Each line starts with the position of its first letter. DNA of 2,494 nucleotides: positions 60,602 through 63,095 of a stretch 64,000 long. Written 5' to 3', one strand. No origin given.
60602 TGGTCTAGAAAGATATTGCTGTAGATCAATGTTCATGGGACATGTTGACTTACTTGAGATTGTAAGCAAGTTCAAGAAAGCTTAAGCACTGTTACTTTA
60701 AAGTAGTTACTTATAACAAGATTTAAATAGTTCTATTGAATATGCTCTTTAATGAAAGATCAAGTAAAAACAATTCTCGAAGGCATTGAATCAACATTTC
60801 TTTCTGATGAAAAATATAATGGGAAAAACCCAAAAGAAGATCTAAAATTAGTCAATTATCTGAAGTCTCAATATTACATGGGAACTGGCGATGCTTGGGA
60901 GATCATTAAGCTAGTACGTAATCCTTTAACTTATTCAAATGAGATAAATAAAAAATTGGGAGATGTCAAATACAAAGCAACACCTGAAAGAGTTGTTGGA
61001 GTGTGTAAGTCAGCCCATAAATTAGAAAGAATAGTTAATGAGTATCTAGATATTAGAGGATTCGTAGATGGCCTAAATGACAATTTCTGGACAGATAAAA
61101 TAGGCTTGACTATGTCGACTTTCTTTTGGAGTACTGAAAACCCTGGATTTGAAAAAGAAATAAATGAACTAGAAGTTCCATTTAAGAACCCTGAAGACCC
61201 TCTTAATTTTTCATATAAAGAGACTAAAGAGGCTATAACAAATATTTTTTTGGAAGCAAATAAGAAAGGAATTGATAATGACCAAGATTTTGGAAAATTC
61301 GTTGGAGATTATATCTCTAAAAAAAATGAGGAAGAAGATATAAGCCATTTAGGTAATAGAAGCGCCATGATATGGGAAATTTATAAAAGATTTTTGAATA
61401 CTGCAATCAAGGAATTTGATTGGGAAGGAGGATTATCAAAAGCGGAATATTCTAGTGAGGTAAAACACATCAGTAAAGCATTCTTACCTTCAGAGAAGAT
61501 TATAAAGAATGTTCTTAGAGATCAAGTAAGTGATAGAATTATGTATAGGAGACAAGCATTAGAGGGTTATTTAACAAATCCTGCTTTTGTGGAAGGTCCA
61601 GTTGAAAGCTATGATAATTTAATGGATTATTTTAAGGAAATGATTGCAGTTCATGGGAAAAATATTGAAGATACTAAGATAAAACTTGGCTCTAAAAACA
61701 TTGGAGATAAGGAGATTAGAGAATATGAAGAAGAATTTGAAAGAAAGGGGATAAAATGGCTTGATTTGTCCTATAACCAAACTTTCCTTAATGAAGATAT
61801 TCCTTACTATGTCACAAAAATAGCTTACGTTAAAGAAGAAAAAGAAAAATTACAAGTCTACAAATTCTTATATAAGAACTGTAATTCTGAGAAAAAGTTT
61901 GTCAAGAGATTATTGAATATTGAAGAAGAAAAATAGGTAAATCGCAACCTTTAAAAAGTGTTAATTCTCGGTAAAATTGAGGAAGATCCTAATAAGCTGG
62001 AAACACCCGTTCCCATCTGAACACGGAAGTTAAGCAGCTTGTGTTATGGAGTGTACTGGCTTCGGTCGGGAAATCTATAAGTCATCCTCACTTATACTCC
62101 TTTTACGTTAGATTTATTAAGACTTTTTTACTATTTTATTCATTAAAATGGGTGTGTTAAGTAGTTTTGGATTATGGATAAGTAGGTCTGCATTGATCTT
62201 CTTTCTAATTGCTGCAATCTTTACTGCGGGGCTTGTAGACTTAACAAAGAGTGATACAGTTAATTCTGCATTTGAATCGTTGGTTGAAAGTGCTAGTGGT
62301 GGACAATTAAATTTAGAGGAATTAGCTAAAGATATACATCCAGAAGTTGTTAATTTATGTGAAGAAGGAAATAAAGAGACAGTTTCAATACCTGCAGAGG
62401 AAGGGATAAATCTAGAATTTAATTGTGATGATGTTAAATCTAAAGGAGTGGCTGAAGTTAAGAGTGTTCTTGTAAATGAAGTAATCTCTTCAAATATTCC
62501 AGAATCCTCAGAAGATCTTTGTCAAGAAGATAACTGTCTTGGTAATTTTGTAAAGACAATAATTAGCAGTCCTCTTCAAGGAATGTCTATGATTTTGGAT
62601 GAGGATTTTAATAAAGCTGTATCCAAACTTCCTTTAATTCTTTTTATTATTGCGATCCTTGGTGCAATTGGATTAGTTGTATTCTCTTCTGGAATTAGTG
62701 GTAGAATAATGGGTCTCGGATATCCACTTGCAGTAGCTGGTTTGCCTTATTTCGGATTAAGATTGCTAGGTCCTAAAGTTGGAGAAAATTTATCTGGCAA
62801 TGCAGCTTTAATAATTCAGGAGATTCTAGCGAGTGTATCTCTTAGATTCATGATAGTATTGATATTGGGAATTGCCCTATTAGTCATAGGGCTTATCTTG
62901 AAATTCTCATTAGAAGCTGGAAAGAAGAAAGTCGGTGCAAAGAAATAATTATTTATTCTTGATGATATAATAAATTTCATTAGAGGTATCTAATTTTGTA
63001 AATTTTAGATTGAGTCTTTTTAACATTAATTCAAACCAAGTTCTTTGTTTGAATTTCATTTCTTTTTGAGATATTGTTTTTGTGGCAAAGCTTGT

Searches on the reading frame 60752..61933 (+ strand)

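Call 8: search_protein_families(library=pfam, proteins=[window:60752-61933:+])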
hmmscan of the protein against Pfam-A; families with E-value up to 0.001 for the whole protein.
window:60752-61933:+ (394 aa): 0 families

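Call 15: search_protein_families(library=pfam, max_evalue=1, proteins=[window:60752-61933:+])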
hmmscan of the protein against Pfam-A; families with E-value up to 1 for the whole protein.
window:60752-61933:+ (394 aa): 2 families
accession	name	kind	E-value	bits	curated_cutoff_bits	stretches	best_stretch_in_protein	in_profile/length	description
PF06260.17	DUF1024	-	0.13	13.1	27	0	154-194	38-78/82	Protein of unknown function (DUF1024)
PF10834.13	DUF2560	-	0.13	12.9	25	1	357-387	28-58/72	Protein of unknown function (DUF2560)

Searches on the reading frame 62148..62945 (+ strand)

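Call 8: search_protein_families(library=pfam, proteins=[window:62148-62945:+])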
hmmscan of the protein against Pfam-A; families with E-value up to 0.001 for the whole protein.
window:62148-62945:+ (266 aa): 0 families

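Call 15: search_protein_families(library=pfam, max_evalue=1, proteins=[window:62148-62945:+])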
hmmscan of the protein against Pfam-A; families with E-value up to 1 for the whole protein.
window:62148-62945:+ (266 aa): 4 families
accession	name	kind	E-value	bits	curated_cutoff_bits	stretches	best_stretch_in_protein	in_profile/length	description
PF11821.13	ActD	-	0.092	12.8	25.7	1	150-203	39-88/170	Alternative complex III, ActD subunit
PF14029.11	DUF4244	-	0.093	12.6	27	1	20-49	23-52/54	Protein of unknown function (DUF4244)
PF05767.17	Pox_A14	-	0.19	12.4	27.7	0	226-253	3-30/93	Poxvirus virion envelope protein A14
PF08684.15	ocr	-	0.23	12.4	25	1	31-124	3-99/101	DNA mimic ocr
